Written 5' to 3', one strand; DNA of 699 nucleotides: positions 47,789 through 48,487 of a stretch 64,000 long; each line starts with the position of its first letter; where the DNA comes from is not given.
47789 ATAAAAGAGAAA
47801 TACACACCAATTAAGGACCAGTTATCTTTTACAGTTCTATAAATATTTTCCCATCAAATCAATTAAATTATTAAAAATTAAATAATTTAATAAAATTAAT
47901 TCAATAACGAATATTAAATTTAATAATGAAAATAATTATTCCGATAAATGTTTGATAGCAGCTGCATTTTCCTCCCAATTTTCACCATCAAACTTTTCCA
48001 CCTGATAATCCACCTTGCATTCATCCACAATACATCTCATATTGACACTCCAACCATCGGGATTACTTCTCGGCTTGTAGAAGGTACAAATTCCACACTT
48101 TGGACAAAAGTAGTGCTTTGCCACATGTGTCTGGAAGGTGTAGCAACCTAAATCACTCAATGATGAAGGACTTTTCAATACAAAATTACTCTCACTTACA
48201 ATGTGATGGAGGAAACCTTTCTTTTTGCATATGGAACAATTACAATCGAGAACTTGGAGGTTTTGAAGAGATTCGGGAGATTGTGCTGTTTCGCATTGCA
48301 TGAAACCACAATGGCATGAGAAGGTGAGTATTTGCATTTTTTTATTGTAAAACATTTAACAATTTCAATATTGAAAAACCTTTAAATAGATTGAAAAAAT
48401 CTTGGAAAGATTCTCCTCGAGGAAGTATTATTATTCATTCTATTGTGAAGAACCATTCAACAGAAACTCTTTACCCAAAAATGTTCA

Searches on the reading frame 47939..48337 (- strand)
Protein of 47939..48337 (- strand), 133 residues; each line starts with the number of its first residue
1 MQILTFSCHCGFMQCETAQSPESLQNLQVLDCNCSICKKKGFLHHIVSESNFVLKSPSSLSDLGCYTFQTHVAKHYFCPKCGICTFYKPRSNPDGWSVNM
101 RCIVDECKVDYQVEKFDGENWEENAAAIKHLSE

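Call 52: list_cluster_members(proteins=[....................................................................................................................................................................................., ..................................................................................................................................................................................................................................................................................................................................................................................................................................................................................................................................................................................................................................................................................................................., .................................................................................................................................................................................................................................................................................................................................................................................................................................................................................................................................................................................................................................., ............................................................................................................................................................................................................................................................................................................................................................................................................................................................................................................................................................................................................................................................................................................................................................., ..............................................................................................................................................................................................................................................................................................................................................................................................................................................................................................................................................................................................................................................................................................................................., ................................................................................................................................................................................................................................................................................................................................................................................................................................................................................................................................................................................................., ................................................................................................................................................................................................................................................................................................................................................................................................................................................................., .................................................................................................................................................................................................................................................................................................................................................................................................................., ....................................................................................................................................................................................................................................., window:47939-48337:-])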
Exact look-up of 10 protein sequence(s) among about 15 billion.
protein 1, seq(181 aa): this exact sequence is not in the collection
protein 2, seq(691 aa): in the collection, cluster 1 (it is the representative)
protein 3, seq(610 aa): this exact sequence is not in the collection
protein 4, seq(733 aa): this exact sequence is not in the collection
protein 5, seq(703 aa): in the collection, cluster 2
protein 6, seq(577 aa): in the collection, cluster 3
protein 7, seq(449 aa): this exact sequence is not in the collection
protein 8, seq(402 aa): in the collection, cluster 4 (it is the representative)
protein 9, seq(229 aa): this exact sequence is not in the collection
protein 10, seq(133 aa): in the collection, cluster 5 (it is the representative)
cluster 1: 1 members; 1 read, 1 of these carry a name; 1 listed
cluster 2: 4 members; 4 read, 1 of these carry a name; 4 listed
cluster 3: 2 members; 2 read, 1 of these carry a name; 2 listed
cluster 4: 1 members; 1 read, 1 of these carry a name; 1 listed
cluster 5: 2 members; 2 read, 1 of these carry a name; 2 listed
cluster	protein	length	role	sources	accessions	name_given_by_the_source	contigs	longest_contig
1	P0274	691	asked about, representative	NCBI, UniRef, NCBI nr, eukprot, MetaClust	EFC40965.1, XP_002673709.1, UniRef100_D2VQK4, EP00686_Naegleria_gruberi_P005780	hypothetical protein NAEGRDRAFT_71257 [Naegleria gruberi] | Bardet-Biedl syndrome 2 protein homolog n=1 Tax=Naegleria gruberi TaxID=5762 ... | uncharacterized protein NAEGRDRAFT_71257 [Naegleria gruberi]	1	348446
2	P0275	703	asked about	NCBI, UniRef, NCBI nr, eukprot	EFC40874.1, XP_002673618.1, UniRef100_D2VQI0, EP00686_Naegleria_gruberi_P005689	homoacontiase [Naegleria gruberi] | Homoaconitase, mitochondrial n=1 Tax=Naegleria gruberi TaxID=5762 RepID=D2VQI0_NAEGR | XP_002673618.1 homoacontiase [Naegleria gruberi]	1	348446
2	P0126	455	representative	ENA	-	-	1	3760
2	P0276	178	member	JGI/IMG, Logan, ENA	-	-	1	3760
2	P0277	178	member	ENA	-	-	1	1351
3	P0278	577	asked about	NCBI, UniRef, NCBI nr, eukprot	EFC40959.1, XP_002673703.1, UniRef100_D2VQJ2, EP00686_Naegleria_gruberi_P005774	predicted protein [Naegleria gruberi] | Predicted protein n=1 Tax=Naegleria gruberi TaxID=5762 RepID=D2VQJ2_NAEGR | uncharacterized protein NAEGRDRAFT_71244 [Naegleria gruberi]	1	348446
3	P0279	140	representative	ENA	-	-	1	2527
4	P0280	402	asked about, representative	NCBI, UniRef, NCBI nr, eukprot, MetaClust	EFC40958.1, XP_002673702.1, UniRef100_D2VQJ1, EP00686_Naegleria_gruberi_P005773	predicted protein [Naegleria gruberi] | Predicted protein n=1 Tax=Naegleria gruberi TaxID=5762 RepID=D2VQJ1_NAEGR | uncharacterized protein NAEGRDRAFT_71243 [Naegleria gruberi]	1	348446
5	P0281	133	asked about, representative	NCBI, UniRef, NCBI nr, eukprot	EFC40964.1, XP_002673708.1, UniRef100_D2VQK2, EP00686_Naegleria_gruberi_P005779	hypothetical protein NAEGRDRAFT_80881 [Naegleria gruberi] | CENP-V/GFA domain-containing protein n=1 Tax=Naegleria gruberi TaxID=5762 ... | uncharacterized protein NAEGRDRAFT_80881 [Naegleria gruberi]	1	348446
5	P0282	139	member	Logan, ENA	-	-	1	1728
